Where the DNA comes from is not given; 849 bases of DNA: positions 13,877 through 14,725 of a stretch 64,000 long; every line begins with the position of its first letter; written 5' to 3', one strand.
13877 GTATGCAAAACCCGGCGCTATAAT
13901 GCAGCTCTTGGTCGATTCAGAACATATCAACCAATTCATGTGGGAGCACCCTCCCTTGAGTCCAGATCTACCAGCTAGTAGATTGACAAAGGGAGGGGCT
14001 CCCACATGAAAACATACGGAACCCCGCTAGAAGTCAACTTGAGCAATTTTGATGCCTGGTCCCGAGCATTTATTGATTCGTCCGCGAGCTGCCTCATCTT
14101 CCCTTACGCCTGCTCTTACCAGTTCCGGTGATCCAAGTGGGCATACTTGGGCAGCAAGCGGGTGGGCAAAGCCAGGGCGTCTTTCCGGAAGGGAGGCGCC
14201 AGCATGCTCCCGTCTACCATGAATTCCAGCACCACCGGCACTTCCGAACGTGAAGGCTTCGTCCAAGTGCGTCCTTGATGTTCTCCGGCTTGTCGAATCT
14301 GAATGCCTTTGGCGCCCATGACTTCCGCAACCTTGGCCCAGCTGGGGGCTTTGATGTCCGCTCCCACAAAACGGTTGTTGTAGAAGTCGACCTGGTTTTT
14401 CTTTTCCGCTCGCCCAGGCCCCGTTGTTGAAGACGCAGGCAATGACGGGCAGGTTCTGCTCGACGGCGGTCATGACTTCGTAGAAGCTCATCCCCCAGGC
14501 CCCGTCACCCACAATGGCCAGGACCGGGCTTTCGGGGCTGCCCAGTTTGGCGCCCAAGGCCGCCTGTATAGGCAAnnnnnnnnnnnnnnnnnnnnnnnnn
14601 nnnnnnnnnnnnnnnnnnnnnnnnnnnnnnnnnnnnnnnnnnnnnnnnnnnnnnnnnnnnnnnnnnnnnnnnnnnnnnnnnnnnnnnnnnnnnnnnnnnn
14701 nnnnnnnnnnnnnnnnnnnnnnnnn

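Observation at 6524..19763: IS-flanked sulfonate (taurine-type) catabolic island with an unusual gene set in a spore-forming anaerobe-like genome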

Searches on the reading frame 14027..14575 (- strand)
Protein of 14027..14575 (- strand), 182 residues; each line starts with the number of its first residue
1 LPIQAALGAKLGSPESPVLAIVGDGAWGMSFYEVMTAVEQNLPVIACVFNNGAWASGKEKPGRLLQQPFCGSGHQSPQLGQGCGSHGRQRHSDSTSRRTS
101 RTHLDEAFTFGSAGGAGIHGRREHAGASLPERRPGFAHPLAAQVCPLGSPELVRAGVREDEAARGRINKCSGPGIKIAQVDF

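Call 4: search_protein_families(library=pfam, proteins=[window:14027-14575:-])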
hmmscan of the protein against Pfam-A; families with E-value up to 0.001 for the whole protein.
window:14027-14575:- (182 aa): 1 family
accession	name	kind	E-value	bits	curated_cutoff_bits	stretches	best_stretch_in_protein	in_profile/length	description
PF02775.26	TPP_enzyme_C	-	9.5e-16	58.4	21.9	1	3-72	34-98/151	Thiamine pyrophosphate enzyme, C-terminal TPP binding domain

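Call 7: search_protein_families(library=ncbifam, proteins=[window:14027-14575:-], max_evalue=0.00001)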
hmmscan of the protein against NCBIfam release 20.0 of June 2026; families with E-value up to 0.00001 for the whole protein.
window:14027-14575:- (182 aa): 29 families (the best 25 are shown)
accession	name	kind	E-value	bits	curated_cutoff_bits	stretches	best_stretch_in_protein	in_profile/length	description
NF005713.0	PRK07525.1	subfamily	9.3e-20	70.5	620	1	4-88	442-530/592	sulfoacetaldehyde acetyltransferase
TIGR03457.1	sulphoacet_xsc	equivalog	2.3e-19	69.2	676.4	1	3-77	436-510/579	sulfoacetaldehyde acetyltransferase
NF005712.0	PRK07524.1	subfamily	6.5e-11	41.4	500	1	3-55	414-466/536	5-guanidino-2-oxopentanoate decarboxylase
NF004516.0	PRK05858.1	equivalog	1.3e-10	40.4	587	1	5-59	421-475/548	acetolactate synthase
NF006122.0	PRK08266.1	subfamily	2.7e-10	39.4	571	1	5-59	410-464/543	hypothetical protein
NF004710.0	PRK06048.1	equivalog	8.1e-10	37.8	976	1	4-53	421-470/561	acetolactate synthase large subunit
NF006052.0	PRK08199.1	subfamily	1.5e-09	36.7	539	1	4-55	422-473/559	thiamine pyrophosphate protein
NF004919.0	PRK06276.1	equivalog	3.9e-09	35.4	866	1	4-52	422-470/582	acetolactate synthase large subunit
NF006203.0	PRK08327.1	equivalog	4e-09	35.5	456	1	4-59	439-496/571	thiamine pyrophosphate-requiring protein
TIGR00118.1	acolac_lg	equivalog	5.7e-09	35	538.35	1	4-53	417-466/557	biosynthetic-type acetolactate synthase large subunit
NF004772.0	PRK06112.1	subfamily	1.2e-08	33.8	673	1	5-53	445-493/578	acetolactate synthase catalytic subunit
TIGR04377.1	myo_inos_iolD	equivalog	1.5e-08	33.8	715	1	3-56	446-499/616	3D-(3,5/4)-trihydroxycyclohexane-1,2-dione acylhydrolase (decyclizing)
NF006377.0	PRK08611.1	equivalog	2.3e-08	33.1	742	1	5-52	416-463/576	pyruvate oxidase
NF006319.0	PRK08527.1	equivalog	3e-08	32.6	905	1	3-52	421-470/565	acetolactate synthase large subunit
TIGR02720.1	pyruv_oxi_spxB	equivalog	3.8e-08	32.1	637.85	1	3-70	413-479/575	pyruvate oxidase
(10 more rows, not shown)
